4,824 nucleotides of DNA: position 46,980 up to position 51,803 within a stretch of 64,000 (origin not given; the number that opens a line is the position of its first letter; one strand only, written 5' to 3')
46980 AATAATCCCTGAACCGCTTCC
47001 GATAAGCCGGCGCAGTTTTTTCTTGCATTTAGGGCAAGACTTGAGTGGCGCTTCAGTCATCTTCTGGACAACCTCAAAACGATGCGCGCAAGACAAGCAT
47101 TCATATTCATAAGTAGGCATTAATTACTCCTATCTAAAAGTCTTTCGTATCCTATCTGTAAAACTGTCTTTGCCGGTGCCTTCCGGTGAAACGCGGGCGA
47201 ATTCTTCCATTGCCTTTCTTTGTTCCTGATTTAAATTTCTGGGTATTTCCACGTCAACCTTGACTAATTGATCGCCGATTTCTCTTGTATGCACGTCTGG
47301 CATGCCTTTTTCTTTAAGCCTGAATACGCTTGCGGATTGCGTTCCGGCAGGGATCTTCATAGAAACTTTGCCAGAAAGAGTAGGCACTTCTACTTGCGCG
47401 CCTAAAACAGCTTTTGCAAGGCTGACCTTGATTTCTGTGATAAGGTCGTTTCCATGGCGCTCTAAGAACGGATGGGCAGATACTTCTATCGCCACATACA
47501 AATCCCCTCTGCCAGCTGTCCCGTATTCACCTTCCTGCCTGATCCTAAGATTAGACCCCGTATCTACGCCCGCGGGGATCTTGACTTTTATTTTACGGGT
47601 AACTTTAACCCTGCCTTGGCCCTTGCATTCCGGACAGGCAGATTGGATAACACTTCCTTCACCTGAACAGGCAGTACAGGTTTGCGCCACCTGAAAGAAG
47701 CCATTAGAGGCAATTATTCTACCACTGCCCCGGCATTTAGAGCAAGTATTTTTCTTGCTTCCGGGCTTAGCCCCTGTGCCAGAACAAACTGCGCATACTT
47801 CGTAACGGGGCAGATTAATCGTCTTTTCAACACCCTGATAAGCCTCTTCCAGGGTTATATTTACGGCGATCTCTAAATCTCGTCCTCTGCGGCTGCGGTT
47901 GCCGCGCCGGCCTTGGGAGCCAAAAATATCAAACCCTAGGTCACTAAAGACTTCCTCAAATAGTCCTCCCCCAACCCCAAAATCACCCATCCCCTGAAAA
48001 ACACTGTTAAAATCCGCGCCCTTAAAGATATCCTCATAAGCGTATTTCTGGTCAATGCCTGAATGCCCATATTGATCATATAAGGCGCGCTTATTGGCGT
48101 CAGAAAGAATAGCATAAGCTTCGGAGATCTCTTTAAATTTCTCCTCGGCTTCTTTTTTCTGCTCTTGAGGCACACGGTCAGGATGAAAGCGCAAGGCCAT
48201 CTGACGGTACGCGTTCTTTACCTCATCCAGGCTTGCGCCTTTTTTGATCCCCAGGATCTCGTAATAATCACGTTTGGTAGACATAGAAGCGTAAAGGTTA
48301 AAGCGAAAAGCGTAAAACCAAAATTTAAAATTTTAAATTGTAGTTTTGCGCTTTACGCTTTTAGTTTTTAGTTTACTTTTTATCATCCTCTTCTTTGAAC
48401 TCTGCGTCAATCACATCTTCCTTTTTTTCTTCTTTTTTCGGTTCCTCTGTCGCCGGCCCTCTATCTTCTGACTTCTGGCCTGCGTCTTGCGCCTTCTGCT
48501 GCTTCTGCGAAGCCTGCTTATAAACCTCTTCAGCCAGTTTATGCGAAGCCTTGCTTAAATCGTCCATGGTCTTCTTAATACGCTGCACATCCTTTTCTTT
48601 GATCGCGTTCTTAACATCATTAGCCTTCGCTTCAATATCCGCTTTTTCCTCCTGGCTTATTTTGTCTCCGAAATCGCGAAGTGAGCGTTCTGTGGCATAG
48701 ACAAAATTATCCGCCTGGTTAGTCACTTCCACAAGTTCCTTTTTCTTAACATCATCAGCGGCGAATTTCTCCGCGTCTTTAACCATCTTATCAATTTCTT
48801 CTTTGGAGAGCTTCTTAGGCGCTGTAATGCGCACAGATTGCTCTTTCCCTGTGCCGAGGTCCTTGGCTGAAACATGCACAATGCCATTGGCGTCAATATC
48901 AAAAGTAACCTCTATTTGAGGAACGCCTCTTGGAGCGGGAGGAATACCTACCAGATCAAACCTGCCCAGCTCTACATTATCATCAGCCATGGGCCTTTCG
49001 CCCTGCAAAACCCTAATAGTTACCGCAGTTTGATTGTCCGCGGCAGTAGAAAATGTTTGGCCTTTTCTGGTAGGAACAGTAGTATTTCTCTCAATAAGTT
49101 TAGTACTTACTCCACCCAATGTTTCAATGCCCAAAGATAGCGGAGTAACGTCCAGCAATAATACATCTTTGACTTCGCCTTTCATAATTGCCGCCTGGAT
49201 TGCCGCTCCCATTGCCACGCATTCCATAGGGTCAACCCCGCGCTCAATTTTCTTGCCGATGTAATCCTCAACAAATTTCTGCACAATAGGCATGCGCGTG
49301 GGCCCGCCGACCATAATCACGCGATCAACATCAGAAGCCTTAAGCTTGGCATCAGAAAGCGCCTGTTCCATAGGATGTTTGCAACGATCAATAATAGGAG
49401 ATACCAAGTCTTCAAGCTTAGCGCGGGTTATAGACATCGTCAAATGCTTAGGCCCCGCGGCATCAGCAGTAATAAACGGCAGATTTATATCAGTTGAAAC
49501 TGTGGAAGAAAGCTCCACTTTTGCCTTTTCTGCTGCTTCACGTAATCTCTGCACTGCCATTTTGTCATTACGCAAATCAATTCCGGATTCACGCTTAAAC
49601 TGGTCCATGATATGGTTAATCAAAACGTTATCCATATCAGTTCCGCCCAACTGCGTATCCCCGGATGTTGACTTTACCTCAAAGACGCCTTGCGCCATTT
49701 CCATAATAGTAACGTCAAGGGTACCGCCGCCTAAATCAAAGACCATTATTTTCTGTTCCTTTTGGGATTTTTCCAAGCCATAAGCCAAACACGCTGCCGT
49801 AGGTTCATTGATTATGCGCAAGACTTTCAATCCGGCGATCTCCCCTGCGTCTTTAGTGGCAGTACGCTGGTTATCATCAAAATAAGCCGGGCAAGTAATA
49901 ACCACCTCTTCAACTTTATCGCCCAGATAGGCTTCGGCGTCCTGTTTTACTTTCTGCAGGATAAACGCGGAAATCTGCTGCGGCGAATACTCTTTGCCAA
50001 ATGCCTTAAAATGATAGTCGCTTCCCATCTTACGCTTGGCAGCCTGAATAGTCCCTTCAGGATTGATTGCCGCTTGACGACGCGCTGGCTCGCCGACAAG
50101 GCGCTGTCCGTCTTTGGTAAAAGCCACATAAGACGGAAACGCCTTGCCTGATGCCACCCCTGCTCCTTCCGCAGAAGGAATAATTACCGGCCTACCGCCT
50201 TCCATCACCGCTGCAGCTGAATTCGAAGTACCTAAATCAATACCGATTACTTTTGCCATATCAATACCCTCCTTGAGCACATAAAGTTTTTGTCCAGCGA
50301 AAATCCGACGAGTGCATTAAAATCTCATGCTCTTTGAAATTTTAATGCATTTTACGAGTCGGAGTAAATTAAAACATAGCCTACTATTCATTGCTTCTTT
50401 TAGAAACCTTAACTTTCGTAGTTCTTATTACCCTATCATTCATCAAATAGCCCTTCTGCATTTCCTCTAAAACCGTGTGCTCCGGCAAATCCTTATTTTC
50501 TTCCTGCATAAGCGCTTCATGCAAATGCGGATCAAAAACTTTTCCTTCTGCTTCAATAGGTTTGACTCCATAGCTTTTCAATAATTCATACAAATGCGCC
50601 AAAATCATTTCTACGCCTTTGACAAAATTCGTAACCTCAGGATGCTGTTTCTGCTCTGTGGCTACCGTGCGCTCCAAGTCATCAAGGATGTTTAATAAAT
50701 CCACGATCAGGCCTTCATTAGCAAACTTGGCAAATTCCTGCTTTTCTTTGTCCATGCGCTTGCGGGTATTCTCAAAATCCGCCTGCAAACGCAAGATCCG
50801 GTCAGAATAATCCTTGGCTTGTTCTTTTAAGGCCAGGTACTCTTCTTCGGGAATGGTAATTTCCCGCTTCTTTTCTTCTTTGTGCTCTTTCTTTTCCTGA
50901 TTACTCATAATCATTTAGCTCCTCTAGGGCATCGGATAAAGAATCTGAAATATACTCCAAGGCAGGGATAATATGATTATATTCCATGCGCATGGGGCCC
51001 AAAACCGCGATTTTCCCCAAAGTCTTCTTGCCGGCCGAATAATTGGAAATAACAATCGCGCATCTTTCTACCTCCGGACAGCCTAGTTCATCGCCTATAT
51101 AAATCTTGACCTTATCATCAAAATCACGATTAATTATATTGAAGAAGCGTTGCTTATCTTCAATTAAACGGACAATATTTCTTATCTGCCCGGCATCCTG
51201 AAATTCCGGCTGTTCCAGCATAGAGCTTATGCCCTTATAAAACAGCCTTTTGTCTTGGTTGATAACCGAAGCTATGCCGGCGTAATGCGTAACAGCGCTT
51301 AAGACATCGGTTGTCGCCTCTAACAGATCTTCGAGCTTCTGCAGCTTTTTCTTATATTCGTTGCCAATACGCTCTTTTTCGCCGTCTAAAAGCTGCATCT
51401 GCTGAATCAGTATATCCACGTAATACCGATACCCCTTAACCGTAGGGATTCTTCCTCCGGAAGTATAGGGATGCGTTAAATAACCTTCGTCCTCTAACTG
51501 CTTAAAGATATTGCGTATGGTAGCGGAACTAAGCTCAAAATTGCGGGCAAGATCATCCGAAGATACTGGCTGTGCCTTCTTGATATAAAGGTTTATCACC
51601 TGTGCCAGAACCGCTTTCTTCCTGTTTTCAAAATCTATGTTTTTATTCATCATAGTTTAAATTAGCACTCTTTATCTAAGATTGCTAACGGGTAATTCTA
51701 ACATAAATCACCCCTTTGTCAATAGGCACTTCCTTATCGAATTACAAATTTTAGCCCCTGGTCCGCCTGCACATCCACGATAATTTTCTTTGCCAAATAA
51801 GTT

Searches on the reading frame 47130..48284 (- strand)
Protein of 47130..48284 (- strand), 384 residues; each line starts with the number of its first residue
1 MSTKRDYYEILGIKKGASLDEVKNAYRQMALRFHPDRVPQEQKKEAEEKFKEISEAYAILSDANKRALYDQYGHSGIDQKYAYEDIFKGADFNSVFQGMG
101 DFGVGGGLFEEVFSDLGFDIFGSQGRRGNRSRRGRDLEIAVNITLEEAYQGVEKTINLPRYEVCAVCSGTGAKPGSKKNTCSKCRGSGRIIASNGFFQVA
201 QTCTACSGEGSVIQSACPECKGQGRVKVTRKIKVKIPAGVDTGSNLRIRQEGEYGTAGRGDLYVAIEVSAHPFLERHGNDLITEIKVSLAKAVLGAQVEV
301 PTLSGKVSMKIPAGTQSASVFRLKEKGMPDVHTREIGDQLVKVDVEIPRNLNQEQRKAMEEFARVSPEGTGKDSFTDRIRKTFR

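Call 14: search_protein_families(library=pfam, proteins=[window:47130-48284:-])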
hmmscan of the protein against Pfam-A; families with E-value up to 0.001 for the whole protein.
window:47130-48284:- (384 aa): 3 families
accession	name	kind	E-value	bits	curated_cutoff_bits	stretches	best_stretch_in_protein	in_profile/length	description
PF01556.23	DnaJ_C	-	1.7e-48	165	26.6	1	137-348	1-152/152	DnaJ C terminal domain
PF00226.36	DnaJ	-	9.6e-25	86.9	27.8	1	6-70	1-63/63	DnaJ domain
PF00684.25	DnaJ_CXXCXGXG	-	2.7e-14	53.6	32.7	1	164-224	1-65/65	DnaJ central domain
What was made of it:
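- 47130..48284 (-): dnaJ, the gene downstream of the spacer element. Pfam DnaJ, DnaJ_C and DnaJ_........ (call 14).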

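Call 17: find_encoding_contigs(protein=window:47130-48284:-, flank=10000, max_places=10)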
Protein window:47130-48284:- (384 aa): 2 contigs read that carry it; 2 places shown.
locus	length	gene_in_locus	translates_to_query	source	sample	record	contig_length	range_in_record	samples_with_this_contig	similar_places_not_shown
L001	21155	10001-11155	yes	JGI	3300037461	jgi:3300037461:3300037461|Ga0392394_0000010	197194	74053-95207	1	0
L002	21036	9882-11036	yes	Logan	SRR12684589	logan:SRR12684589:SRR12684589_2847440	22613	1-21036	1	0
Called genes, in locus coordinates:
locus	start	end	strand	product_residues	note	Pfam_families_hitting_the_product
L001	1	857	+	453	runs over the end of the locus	PF00919:UPF0004, PF04055:Radical_SAM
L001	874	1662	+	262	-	PF05036:SPOR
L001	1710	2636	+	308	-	PF01715:IPPT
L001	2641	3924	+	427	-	PF13167:GTP-bdg_N, PF03193:RsgA_GTPase (faint), PF16360:GTP-bdg_M, PF00009:GTP_EFTU (faint), PF01926:MMR_HSR1, PF02421:FeoB_N, PF16897:MMR_HSR1_Xtn (weak), PF19275:HflX_C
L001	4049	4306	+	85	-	PF13411:MerR_1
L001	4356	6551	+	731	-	PF13191:AAA_16, PF23569:NBD_SMAX1, PF00004:AAA, PF17871:AAA_lid_9, PF00004:AAA, PF07724:AAA_2, PF07728:AAA_5, PF10431:ClpB_D2-small, +5 more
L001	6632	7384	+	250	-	PF03444:WHD_HrcA (weak), PF01628:HrcA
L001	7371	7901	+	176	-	PF01025:GrpE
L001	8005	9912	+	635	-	PF00012:HSP70, PF06723:MreB_Mbl, PF00012:HSP70, PF02782:FGGY_C (faint)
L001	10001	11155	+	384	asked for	PF00226:DnaJ, PF01556:DnaJ_C, PF00684:DnaJ_CXXCXGXG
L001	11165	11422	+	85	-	PF09723:Zn_ribbon_8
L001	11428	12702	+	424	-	PF06245:DUF1015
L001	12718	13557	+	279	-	PF17848:Zn_ribbon_ACC, PF01039:Carboxyl_trans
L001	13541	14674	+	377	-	PF02463:SMC_N (weak), PF00005:ABC_tran, PF17912:OB_MalK, PF08402:TOBE_2 (faint), PF03459:TOBE (weak)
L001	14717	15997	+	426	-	PF01590:GAF, PF13185:GAF_2, PF13492:GAF_3 (weak), PF00990:GGDEF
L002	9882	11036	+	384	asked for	PF00226:DnaJ, PF01556:DnaJ_C, PF00684:DnaJ_CXXCXGXG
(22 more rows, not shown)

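Call 24: find_related_loci(query=window:47130-48284:-, collection=genome_contigs, flank=10000)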
Query window:47130-48284:- (384 aa) in genome_contigs; peptide patterns used: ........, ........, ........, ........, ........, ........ (x = any residue, [..] = any of these).
600 stretches matched a pattern (row limit reached: there are more); 534 encode a relative of the query (tblastn E <= 1e-3); the best 80 are kept; 80 distinct loci.
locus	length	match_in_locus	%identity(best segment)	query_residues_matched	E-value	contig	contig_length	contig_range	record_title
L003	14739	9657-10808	72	1-384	0e+0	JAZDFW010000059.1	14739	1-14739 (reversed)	MAG: Candidatus Omnitrophota bacterium isolate MEGAHIT-group-0.225 k141_10923321, whole genome shotgun sequence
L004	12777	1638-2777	71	1-377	0e+0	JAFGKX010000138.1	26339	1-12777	MAG: Candidatus Omnitrophota bacterium isolate Zod_Metabat.364 k87_13053046, whole genome shotgun sequence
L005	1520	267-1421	72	1-383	0e+0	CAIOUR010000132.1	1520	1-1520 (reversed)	MAG: uncultured beta proteobacterium isolate A1_bin-262 genome assembly, contig: bin-262:132/293, whole genome shotgun s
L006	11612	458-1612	74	1-384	0e+0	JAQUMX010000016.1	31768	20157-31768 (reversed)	MAG: Candidatus Omnitrophota bacterium isolate STD1_164 NODE_2819_length_31768_cov_5.159666_Sandtown_D1, whole genome sh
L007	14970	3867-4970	75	1-368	0e+0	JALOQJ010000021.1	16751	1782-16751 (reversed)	MAG: Candidatus Omnitrophota bacterium isolate Prado152 scaffold_4377, whole genome shotgun sequence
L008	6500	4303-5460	70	1-384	9e-180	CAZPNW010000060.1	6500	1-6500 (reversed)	MAG TPA_asm: uncultured Planctomycetales bacterium isolate binchicken_co216_53 genome assembly, contig: k141_4672020, wh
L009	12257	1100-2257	70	1-383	3e-175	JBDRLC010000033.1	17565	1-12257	MAG: Candidatus Omnitrophota bacterium isolate MEGAHIT-group-1.759 k141_2034983, whole genome shotgun sequence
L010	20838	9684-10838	70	1-384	2e-174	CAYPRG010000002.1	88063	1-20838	MAG TPA_asm: uncultured Planctomycetales bacterium isolate SRP178699_co1_560 genome assembly, contig: NODE_172_length_88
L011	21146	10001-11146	69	2-384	1e-173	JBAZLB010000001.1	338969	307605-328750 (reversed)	MAG: Candidatus Omnitrophota bacterium isolate SO_2017_LW4_158 scaffold_89_c1_LW137-91_2017, whole genome shotgun sequen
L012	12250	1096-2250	70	1-383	2e-173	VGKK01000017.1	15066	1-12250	MAG: Candidatus Omnitrophota bacterium isolate M_DeepCast_400m_m2_183 M_DeepCast_400m_m2_183_Ga0194112_10006778, whole g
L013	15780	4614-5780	68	1-384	9e-173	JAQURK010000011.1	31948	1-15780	MAG: Candidatus Omnitrophota bacterium isolate STD1_71 NODE_2792_length_31948_cov_4.295717_Sandtown_D1, whole genome sho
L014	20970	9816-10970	69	1-384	2e-171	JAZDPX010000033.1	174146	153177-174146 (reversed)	MAG: Candidatus Omnitrophota bacterium isolate MEGAHIT-group-0.9 k141_2669193, whole genome shotgun sequence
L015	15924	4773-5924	67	2-384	8e-171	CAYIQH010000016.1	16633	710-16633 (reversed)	MAG TPA_asm: uncultured Planctomycetia bacterium isolate ERP119705_co25_654 genome assembly, contig: NODE_2362_length_16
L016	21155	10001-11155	72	2-384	3e-170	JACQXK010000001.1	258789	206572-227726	MAG: Candidatus Omnitrophota bacterium isolate NC_groundwater_1513_Pr4_B-0.1um_40_4 SR1-18-B1_scaffold_87244, whole geno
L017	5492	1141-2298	69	1-384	5e-173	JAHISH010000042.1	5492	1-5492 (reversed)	MAG: Candidatus Omnitrophota bacterium isolate MM_PC_MetaG.mb.163 MM_PC_MetaG.mb.163_k141_297197, whole genome shotgun s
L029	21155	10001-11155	65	1-384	1e-162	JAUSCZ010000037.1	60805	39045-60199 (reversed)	MAG: Candidatus Omnitrophota bacterium isolate E14_concoct.bin.43 E14_k141_895484, whole genome shotgun sequence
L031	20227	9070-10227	69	1-384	9e-162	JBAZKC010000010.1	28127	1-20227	MAG: Candidatus Omnitrophota bacterium isolate SO_2017_LW4_134 scaffold_3587_c1_LW137-91_2017, whole genome shotgun sequ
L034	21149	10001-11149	71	1-384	1e-170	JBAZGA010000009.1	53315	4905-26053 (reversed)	MAG: Candidatus Omnitrophota bacterium isolate SO_2017_LW3_33 NODE_1281_length_53315_cov_1.423911_LW162_2017, whole geno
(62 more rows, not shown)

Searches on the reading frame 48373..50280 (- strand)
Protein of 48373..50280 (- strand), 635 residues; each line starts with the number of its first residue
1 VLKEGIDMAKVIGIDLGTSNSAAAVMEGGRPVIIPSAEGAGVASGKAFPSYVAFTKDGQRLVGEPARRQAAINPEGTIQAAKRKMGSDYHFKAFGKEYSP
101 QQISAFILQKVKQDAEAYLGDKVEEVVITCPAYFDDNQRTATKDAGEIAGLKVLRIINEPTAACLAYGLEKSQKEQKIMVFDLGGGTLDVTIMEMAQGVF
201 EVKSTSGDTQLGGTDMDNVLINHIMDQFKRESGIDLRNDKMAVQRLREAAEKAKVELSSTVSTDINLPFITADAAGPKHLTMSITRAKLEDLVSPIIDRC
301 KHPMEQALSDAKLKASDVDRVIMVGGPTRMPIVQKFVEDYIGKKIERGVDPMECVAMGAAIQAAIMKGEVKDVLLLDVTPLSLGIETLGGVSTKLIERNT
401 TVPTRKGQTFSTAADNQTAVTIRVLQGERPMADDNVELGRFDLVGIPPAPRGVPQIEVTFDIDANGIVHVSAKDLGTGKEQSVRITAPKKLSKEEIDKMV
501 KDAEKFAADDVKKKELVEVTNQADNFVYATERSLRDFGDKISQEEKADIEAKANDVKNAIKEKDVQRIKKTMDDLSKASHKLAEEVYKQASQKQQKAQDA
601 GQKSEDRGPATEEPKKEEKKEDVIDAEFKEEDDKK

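Call 14: search_protein_families(library=pfam, proteins=[window:48373-50280:-])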
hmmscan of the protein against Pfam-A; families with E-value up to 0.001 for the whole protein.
window:48373-50280:- (635 aa): 3 families
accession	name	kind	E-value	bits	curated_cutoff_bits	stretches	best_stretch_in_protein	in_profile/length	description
PF00012.26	HSP70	-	2.5e-232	772.8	20.6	2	93-587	103-598/599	Hsp70 protein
PF06723.19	MreB_Mbl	-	5.3e-19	68.7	27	1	11-363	3-319/327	MreB/Mbl protein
PF02782.22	FGGY_C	-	2.7e-05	24.5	27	1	312-365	144-196/198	FGGY family of carbohydrate kinases, C-terminal domain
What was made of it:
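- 48373..50280 (-): dnaK, the gene upstream of the spacer element. Pfam HSP70, E = 2.5e-232 (call 14).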

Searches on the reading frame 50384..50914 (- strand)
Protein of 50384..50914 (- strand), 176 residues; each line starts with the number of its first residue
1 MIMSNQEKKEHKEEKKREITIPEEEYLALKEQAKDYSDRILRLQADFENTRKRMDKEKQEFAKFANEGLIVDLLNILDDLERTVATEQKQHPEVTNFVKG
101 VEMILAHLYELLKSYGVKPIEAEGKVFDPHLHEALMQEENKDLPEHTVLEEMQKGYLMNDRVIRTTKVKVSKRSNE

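Call 14: search_protein_families(library=pfam, proteins=[window:50384-50914:-])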
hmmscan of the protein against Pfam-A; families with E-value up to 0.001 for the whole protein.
window:50384-50914:- (176 aa): 1 family
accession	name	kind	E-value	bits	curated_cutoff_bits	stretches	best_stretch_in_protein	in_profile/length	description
PF01025.24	GrpE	-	1.4e-52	178.1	25.8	1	9-172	3-165/165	GrpE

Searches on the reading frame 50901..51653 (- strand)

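Call 14: search_protein_families(library=pfam, proteins=[window:50901-51653:-])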
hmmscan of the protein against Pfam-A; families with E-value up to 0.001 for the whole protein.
window:50901-51653:- (250 aa): 4 families
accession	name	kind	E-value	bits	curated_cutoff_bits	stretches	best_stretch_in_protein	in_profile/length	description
PF01628.27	HrcA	-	1.5e-29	104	22.2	1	96-229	94-215/215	HrcA protein C terminal domain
PF03444.21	HrcA_DNA-bdg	-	6.4e-08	32.6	21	1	12-76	6-71/79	Winged helix-turn-helix transcription repressor, HrcA DNA-binding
PF08279.18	HTH_11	-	3.3e-05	24.1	25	1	17-58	3-44/55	HTH domain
PF13412.12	HTH_24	-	0.00065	19.7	21.9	0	24-59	12-47/48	Winged helix-turn-helix DNA-binding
